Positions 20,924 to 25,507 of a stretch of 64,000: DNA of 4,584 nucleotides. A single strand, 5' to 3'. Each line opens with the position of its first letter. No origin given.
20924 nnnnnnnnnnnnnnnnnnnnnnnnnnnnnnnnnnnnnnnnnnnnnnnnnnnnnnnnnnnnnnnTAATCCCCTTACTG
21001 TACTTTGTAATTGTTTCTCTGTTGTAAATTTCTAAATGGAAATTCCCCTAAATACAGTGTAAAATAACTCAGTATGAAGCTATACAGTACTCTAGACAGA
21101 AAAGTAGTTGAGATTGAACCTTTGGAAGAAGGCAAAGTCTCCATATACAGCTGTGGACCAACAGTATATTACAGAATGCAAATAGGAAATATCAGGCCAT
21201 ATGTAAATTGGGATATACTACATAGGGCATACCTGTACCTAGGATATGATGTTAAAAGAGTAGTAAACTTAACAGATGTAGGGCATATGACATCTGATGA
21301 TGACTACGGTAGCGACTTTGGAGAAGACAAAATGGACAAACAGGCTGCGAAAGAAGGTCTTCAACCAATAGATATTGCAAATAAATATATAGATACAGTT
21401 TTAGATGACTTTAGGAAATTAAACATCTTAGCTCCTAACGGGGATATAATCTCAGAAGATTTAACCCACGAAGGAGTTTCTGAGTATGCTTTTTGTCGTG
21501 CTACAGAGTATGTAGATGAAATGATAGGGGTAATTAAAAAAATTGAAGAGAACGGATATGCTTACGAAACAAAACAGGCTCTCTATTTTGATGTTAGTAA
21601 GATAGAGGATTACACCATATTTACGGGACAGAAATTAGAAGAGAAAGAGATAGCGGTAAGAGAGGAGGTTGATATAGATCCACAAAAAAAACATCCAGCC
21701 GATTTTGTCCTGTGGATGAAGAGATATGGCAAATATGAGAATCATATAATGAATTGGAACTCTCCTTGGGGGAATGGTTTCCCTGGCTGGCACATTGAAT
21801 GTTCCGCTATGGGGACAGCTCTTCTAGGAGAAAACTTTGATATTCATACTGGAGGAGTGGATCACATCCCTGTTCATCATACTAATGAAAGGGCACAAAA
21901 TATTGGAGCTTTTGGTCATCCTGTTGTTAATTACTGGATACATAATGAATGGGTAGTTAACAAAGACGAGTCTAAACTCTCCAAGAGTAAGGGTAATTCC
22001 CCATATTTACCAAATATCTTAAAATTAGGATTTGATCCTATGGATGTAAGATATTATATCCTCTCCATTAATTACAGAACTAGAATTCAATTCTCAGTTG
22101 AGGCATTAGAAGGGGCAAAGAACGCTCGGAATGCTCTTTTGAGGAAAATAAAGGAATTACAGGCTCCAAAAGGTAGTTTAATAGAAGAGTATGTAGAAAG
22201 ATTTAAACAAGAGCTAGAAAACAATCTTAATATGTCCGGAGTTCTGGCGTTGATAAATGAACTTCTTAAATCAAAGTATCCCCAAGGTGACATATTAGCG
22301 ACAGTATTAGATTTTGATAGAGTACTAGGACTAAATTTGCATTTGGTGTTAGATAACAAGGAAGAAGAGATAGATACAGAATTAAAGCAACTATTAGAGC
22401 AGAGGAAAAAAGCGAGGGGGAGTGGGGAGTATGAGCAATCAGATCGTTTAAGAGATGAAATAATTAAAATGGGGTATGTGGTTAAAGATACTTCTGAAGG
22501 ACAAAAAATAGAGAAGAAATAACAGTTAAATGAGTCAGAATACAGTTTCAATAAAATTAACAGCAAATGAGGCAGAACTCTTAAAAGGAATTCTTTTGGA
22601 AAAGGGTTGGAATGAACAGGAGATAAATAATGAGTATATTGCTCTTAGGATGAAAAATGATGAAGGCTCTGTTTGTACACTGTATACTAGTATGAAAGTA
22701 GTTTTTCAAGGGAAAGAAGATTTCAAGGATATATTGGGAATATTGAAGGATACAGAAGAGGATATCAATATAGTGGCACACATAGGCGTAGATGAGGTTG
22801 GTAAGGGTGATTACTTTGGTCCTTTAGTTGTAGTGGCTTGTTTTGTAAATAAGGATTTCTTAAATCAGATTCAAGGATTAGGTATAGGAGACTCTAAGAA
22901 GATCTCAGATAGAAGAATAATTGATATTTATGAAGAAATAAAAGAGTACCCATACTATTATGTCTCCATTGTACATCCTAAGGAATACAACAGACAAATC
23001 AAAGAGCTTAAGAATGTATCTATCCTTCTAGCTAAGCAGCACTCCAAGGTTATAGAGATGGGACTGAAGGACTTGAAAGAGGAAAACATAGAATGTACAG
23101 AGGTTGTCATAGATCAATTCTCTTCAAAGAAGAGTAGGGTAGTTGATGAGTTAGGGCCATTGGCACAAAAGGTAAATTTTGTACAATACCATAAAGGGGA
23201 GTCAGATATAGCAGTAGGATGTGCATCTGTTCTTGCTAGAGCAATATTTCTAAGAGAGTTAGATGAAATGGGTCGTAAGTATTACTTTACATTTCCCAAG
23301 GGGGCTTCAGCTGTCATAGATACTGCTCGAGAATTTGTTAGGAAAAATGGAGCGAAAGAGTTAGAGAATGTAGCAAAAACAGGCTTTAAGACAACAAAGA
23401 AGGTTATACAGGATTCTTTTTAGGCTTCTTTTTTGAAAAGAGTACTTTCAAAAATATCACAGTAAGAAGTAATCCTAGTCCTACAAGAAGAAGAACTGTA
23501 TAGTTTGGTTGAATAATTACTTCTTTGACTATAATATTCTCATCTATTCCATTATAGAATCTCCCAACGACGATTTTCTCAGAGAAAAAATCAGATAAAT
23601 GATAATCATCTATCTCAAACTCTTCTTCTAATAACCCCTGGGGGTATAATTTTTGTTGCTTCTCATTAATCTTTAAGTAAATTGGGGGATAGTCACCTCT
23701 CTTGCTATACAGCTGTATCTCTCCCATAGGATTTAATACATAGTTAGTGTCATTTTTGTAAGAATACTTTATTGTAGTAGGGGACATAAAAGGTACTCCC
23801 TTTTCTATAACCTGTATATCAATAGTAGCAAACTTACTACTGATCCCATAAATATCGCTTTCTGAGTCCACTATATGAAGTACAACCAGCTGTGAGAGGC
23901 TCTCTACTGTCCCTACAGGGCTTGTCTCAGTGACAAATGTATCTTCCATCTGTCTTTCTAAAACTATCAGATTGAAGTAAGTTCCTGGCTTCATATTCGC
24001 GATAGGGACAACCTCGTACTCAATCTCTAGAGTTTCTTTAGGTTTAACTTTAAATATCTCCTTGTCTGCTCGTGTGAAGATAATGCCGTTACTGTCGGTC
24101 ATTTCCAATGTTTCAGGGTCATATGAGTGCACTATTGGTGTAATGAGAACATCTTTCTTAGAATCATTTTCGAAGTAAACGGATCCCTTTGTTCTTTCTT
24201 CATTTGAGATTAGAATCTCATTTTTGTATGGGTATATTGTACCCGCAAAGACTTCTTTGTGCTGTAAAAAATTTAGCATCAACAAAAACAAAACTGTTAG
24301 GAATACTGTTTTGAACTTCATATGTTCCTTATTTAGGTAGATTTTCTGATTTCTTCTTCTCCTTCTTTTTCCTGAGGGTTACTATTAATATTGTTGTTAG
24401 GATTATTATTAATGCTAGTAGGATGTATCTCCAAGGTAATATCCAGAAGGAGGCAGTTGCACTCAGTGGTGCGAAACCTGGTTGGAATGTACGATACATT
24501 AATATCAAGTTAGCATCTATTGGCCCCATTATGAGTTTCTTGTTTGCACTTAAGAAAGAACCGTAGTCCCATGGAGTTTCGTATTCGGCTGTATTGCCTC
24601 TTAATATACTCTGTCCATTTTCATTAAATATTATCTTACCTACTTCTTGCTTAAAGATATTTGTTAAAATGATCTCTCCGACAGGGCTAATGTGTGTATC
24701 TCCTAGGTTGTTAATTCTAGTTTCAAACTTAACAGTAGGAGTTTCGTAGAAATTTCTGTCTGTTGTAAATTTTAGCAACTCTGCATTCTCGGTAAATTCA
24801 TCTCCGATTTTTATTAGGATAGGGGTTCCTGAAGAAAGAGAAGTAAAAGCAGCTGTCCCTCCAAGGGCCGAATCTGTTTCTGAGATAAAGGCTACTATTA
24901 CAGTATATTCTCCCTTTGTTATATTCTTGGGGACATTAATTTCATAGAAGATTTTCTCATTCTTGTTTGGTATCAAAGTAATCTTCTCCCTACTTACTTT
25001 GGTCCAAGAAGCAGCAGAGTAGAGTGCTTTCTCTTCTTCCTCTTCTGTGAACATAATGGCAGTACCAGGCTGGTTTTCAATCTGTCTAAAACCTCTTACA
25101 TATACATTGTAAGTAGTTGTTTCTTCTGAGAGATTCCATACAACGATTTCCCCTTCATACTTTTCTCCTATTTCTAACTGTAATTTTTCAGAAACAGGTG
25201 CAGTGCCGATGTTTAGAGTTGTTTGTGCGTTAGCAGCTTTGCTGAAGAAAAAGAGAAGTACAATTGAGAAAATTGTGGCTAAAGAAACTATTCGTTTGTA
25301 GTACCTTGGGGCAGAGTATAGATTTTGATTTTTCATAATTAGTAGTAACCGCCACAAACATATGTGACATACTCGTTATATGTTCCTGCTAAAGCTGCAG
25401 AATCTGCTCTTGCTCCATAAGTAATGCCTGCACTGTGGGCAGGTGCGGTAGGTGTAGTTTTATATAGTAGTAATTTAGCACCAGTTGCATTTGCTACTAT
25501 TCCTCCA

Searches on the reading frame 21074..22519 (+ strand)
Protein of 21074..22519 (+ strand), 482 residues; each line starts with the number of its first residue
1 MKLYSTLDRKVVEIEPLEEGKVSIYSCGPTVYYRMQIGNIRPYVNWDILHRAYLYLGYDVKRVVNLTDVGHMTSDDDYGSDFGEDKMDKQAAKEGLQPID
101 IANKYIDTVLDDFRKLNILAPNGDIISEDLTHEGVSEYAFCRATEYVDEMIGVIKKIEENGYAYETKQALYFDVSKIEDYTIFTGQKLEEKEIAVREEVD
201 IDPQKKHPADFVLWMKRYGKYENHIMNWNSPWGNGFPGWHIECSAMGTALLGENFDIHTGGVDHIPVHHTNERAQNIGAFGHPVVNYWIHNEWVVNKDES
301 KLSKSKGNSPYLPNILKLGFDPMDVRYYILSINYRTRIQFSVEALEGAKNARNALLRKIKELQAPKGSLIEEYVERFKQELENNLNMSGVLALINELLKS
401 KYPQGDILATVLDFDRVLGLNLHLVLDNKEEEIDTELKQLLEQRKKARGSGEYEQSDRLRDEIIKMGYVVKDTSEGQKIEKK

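Call 18: search_protein_families(library=pfam, proteins=[window:21074-22519:+], max_evalue=0.001)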
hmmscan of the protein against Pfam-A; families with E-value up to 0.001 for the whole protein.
window:21074-22519:+ (482 aa): 4 families
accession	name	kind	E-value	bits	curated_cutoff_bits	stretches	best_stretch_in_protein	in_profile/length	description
PF01406.26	tRNA-synt_1e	-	2.9e-78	263.7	27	1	14-349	2-300/301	tRNA synthetases class I (C) catalytic domain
PF23493.1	CysS_C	-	1.5e-08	35.1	23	1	432-477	3-48/51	Cysteinyl-tRNA ligase anticodon binding domain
PF09334.17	tRNA-synt_1g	-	7.4e-07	28.7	20.1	0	35-119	14-84/391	tRNA synthetases class I (M)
PF01921.24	tRNA-synt_1f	-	0.00067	19.1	27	0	256-346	236-326/360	tRNA synthetases class I (K)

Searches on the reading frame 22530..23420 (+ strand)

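Call 18: search_protein_families(library=pfam, proteins=[window:22530-23420:+], max_evalue=0.001)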
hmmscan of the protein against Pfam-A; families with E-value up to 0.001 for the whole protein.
window:22530-23420:+ (297 aa): 2 families
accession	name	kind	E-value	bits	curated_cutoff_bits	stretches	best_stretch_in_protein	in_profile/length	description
PF01351.25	RNase_HII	-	4.5e-34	118.5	25.8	1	85-289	1-199/199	Ribonuclease HII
PF11858.14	DUF3378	-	0.00035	21.1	27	1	31-63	24-55/76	Domain of unknown function (DUF3378)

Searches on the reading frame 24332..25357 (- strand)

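Call 19: search_protein_families(library=pfam, proteins=[window:24332-25357:-], max_evalue=0.001)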
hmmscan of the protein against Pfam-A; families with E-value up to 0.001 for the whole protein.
window:24332-25357:- (342 aa): 1 family
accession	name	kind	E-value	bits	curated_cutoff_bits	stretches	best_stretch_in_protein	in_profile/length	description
PF06030.18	WxLIP_PGBD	-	0.00017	22.1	27.3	1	59-151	21-113/121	WxL Interacting Protein, peptidoglycan binding domain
